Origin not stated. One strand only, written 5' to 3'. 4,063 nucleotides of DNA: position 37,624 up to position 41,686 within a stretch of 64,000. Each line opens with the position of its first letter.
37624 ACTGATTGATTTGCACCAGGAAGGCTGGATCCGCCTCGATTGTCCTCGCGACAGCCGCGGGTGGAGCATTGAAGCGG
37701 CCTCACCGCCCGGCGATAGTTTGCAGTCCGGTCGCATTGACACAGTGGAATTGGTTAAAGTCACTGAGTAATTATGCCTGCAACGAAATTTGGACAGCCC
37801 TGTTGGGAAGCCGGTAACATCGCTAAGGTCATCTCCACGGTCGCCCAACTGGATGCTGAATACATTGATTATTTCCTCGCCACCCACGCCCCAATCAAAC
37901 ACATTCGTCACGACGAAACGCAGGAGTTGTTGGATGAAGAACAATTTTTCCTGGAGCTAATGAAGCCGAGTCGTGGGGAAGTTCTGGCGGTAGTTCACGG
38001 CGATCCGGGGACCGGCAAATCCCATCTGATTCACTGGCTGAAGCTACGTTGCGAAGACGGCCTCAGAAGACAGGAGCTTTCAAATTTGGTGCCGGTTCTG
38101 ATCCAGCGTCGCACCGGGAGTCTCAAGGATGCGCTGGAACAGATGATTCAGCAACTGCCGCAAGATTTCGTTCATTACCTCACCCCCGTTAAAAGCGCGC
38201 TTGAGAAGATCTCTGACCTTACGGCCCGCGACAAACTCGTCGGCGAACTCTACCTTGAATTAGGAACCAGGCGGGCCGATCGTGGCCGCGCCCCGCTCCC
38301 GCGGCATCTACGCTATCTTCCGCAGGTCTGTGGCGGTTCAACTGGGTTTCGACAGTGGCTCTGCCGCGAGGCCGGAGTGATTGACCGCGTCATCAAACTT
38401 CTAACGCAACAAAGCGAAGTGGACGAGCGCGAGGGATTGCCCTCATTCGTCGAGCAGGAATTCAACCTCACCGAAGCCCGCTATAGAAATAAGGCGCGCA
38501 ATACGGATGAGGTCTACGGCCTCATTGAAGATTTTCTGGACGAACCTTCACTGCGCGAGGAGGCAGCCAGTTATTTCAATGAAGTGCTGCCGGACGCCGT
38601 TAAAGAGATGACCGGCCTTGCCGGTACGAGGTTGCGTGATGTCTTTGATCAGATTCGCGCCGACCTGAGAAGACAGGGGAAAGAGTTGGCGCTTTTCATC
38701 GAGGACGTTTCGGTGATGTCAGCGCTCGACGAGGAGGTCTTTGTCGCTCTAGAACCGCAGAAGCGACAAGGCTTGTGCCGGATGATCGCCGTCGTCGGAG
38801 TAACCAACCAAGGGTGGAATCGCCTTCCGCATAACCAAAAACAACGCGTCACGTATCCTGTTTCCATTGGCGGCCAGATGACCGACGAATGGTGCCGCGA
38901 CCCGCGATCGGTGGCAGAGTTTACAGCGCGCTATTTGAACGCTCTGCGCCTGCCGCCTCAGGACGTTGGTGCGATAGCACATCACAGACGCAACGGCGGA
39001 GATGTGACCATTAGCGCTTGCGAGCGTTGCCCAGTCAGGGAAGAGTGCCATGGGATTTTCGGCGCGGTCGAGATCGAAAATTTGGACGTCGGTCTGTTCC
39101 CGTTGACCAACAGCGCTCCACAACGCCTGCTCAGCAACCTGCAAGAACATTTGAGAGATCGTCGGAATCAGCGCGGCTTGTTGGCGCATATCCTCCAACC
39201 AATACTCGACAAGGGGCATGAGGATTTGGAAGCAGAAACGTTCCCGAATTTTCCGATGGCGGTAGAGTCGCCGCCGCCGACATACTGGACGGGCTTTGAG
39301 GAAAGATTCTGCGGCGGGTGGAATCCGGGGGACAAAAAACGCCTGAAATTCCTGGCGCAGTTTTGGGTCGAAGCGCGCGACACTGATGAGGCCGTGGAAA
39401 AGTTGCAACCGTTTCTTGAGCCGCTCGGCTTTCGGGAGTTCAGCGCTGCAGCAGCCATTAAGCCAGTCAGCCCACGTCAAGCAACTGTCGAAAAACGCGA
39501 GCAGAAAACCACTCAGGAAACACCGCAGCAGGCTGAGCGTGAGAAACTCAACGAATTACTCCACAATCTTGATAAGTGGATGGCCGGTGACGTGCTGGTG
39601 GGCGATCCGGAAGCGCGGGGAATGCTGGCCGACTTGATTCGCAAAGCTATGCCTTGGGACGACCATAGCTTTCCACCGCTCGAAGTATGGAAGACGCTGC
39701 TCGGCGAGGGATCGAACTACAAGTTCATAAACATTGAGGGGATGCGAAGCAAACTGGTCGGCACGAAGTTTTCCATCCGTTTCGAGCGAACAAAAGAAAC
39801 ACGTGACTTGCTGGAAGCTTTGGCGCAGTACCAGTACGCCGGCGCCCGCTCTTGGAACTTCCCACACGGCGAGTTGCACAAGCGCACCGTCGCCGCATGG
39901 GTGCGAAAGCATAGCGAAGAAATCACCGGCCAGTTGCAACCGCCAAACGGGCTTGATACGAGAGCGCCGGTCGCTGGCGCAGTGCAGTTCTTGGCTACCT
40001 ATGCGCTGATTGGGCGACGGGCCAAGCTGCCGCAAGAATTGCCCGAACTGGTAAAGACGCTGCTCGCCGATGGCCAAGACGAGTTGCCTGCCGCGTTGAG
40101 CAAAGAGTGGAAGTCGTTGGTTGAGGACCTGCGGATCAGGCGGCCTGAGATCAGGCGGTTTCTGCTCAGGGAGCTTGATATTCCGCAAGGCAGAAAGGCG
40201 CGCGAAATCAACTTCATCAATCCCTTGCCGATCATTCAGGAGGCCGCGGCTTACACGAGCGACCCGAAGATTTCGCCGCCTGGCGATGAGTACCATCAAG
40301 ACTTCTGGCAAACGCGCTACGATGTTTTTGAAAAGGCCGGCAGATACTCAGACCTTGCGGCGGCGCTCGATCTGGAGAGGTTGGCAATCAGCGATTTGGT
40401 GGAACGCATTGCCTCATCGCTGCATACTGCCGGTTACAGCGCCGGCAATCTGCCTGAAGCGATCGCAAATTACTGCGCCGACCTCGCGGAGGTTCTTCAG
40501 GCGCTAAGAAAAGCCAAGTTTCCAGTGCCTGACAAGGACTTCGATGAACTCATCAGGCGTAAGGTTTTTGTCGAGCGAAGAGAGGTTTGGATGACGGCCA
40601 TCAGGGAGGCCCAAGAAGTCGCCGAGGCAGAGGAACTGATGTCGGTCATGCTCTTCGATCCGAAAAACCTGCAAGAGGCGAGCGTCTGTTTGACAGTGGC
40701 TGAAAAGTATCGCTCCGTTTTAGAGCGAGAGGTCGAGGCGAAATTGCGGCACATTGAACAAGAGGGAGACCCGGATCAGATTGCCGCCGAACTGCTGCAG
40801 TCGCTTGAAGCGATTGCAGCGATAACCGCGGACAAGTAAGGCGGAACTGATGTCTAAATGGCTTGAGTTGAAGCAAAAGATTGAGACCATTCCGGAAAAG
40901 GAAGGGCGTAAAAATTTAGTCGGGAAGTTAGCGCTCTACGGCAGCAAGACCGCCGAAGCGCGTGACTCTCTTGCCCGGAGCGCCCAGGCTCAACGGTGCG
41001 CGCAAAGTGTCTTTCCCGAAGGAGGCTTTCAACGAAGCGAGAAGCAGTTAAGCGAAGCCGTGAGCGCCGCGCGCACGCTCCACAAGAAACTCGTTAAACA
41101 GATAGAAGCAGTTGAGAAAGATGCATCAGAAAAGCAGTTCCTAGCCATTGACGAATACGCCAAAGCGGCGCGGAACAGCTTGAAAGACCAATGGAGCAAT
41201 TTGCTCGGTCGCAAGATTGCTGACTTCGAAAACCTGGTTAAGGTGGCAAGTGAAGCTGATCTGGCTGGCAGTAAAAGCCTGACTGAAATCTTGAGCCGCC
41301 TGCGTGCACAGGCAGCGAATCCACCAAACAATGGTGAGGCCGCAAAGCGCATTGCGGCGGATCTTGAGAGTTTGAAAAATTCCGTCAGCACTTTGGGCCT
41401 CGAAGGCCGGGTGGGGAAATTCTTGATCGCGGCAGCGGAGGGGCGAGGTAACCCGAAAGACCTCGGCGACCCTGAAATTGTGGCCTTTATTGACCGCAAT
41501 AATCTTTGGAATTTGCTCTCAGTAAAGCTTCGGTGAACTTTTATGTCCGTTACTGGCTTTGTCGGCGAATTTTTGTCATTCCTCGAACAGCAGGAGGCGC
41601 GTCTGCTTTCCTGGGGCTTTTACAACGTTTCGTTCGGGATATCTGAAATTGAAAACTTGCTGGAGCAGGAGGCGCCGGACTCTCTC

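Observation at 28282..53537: Complete Dpd-type 7-deazaguanine DNA modification/restriction island with its own preQ0 pathway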

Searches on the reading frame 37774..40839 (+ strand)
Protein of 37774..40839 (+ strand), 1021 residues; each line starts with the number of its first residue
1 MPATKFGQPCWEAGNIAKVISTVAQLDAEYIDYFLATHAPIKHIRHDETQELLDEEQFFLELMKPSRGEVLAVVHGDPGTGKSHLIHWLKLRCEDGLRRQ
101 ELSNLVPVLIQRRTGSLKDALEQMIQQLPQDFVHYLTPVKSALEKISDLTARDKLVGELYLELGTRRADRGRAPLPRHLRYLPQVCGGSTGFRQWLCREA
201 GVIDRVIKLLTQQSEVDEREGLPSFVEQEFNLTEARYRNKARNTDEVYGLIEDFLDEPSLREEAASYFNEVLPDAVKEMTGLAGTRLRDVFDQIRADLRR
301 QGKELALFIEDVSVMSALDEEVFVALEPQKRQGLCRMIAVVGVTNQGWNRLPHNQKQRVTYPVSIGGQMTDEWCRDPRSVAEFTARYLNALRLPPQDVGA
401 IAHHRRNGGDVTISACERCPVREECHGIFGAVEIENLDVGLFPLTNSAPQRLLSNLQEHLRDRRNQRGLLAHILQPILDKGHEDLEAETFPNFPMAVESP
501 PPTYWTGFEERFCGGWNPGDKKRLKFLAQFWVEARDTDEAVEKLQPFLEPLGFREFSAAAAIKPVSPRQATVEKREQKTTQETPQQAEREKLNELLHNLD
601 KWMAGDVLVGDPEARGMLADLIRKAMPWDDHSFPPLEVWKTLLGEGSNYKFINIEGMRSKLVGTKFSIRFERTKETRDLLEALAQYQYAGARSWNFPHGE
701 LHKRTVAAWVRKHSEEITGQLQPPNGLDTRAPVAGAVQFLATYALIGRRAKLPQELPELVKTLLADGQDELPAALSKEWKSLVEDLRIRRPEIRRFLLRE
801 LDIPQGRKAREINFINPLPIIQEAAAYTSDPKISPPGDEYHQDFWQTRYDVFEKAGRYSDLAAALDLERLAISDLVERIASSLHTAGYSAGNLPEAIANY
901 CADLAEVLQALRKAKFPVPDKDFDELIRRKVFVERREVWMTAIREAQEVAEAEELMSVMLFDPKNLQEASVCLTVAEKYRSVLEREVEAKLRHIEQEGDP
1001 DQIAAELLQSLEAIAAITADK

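Call 3: search_protein_families(library=ncbifam, proteins=[window:37774-40839:+], max_evalue=0.001)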
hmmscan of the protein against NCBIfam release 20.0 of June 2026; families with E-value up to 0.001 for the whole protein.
window:37774-40839:+ (1021 aa): 1 family
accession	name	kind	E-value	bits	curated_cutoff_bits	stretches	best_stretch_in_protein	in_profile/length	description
NF041065.1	DpdH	equivalog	3.8e-99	333.5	450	1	10-1012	3-1012/1014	protein DpdH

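Call 5: search_protein_families(library=pfam, proteins=[window:37774-40839:+], max_evalue=0.01)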
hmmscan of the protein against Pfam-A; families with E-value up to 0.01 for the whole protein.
window:37774-40839:+ (1021 aa): 4 families
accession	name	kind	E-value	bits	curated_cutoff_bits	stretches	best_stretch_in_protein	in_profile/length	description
PF13191.12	AAA_16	-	3e-07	31.5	32.6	1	63-323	16-152/167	AAA ATPase domain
PF13401.12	AAA_22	-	0.00079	20.2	27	0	71-129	7-59/130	AAA domain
PF05729.18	NACHT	-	0.0026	18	26.7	0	73-120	4-51/167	NACHT domain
PF24883.2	NPHP3_N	-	0.0077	16.9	24.8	0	51-142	5-93/164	Nephrocystin 3, N-terminal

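Call 6: search_protein_families(library=padloc, proteins=[window:37774-40839:+], max_evalue=0.001)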
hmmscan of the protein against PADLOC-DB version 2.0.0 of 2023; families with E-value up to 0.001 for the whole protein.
window:37774-40839:+ (1021 aa): 12 families
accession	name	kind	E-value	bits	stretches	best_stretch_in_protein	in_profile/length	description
PDLC02880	DpdH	-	4.8e-210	698.4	1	4-1017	9-1020/1025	DpdH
PDLC02891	DpdH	-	3e-62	209.2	1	8-827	7-826/1009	DpdH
PDLC02884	DpdH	-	1.6e-31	107.1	2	233-492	295-560/1136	DpdH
PDLC02883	DpdH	-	1.1e-29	101.3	1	57-495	63-494/1013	DpdH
PDLC02876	DpdH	-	1.4e-28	97.2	2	196-498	387-685/1206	DpdH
PDLC02878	DpdH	-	2.8e-26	89.8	1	33-494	31-496/1015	DpdH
PDLC02881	DpdH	-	8.4e-23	78.2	2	192-562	202-586/1071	DpdH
PDLC02879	DpdH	-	1.5e-17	60.8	2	257-492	271-511/1064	DpdH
PDLC02885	DpdH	-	1.3e-15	54.4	1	246-400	260-424/1022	DpdH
PDLC02875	DpdH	-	1.4e-10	37.8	2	29-130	23-127/1030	DpdH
PDLC02888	DpdH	-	1.8e-09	34.6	2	269-492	288-518/622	DpdH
PDLC02882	DpdH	-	3.9e-07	26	0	205-393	222-413/1054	DpdH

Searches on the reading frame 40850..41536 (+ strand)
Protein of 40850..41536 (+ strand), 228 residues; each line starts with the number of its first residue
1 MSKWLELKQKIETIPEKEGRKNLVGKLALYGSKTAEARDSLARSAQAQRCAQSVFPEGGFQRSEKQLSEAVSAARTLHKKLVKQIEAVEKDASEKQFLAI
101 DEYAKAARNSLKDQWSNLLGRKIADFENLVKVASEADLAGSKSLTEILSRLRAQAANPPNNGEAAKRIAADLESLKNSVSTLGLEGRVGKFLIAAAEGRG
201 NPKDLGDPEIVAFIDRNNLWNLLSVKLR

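Call 4: search_protein_families(library=ncbifam, proteins=[window:40850-41536:+], max_evalue=0.001)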
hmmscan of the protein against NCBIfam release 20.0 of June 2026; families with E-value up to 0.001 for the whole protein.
window:40850-41536:+ (228 aa): 0 families

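Call 5: search_protein_families(library=pfam, proteins=[window:40850-41536:+], max_evalue=0.01)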
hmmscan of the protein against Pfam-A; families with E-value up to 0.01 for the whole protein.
window:40850-41536:+ (228 aa): 0 families

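Call 6: search_protein_families(library=padloc, proteins=[window:40850-41536:+], max_evalue=0.001)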
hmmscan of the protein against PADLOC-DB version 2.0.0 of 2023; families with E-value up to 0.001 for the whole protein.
window:40850-41536:+ (228 aa): 2 families
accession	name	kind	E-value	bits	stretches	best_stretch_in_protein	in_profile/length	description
PDLC00648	ZorA3|ZorA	-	0.00049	16.9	1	38-181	420-558/692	MotA/ExbB/TolQ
PDLC00647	ZorA3|ZorA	-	0.00054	16.5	1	43-180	503-638/780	MotA/ExbB/TolQ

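Call 28: search_protein_families(library=ncbifam, proteins=[window:40850-41536:+], max_evalue=10)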
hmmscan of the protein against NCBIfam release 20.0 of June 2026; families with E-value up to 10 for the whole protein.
window:40850-41536:+ (228 aa): 1 family
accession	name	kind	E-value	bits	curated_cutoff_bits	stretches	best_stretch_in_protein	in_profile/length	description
NF042926.1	capsid_Caudo_1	equivalog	0.016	14.4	120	1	60-139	116-193/292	major capsid protein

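Call 54: find_homologous_proteins(query=window:40850-41536:+, max_evalue=0.001)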
Query window:40850-41536:+ (228 aa): 10 proteins with E <= 0.001 among 1577 candidates.
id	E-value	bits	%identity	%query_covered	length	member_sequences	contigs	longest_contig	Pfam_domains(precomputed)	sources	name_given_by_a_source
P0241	6.7e-137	472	100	100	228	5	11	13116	-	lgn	-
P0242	1.3e-115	403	87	100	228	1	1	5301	-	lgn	-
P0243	6.1e-113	394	85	100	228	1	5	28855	-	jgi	jgi:hypothetical protein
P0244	9.8e-109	380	83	100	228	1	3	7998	-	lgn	-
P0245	4.3e-100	352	77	100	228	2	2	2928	-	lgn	-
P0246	1.6e-99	350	73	100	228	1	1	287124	-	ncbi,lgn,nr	ncbi:MAG: hypothetical protein JST84_05555 [Acidobacteria bacterium]|nr:hypothetical protein [Acidob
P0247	1.1e-94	334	72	100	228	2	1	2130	-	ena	-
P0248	6.9e-94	332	70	100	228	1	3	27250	-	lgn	-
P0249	4.1e-89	316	69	100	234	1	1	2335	-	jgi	jgi:hypothetical protein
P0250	6.5e-67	244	54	100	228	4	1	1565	-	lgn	-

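Call 55: find_encoding_contigs(protein=P0241, flank=10000, max_places=6)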
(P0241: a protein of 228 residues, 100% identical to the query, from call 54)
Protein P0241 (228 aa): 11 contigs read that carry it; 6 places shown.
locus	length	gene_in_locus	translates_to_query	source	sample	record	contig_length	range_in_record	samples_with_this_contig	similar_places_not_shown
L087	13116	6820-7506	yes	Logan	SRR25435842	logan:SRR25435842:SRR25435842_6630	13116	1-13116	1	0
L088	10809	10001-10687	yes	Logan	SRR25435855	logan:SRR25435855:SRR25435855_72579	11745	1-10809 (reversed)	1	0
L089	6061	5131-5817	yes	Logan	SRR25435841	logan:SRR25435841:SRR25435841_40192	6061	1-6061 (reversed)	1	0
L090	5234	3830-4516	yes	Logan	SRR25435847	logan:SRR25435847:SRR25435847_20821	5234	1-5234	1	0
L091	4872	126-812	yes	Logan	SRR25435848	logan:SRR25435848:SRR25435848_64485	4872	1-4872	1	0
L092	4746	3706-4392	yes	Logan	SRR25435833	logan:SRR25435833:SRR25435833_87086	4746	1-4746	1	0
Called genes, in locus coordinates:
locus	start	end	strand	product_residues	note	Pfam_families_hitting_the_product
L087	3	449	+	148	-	?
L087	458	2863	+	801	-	PF00270:DEAD, PF00271:Helicase_C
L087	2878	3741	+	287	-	PF28110:DpdG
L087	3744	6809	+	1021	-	-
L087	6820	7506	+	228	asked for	-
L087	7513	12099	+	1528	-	PF00270:DEAD (faint)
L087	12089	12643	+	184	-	-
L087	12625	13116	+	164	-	?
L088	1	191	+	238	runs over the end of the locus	PF00733:Asn_synthase (faint), PF06508:QueC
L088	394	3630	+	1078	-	PF00176:SNF2-rel_dom, PF00270:DEAD, PF04851:ResIII, PF00271:Helicase_C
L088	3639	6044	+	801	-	PF00270:DEAD, PF00271:Helicase_C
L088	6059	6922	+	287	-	PF28110:DpdG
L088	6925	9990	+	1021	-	-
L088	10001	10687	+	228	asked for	-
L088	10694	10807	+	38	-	?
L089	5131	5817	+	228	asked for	-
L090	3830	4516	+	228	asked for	-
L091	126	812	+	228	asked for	-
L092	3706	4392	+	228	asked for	-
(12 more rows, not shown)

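Call 74: predict_structure(alignment_id=A3)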
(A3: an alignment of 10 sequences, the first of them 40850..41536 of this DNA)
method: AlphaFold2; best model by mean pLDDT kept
length: 228 residues; sequences in the alignment: 10
mean_pLDDT: 83.6   pTM: 0.71
mean pLDDT of the five models: 83.6, 82.0, 81.7, 81.6, 77.2
residues with pLDDT >= 90: 78; 70-90: 119; 50-70: 30; < 50: 1
segments of 3 or more residues with pLDDT < 50: none
pLDDT, mean of each block of 10 residues (from residue 1): 63 70 76 82 92 92 90 81 61 70 89 94 90 84 90 92 95 91 87 85 87 88 71
secondary structure, 60 per line:
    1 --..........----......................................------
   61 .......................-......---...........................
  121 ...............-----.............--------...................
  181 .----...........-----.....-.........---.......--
elements in order: H3-12 H17-54 H61-83 H85-90 H94-135 H141-153 H162-181 H186-196 H202-206 H208-216 H220-226
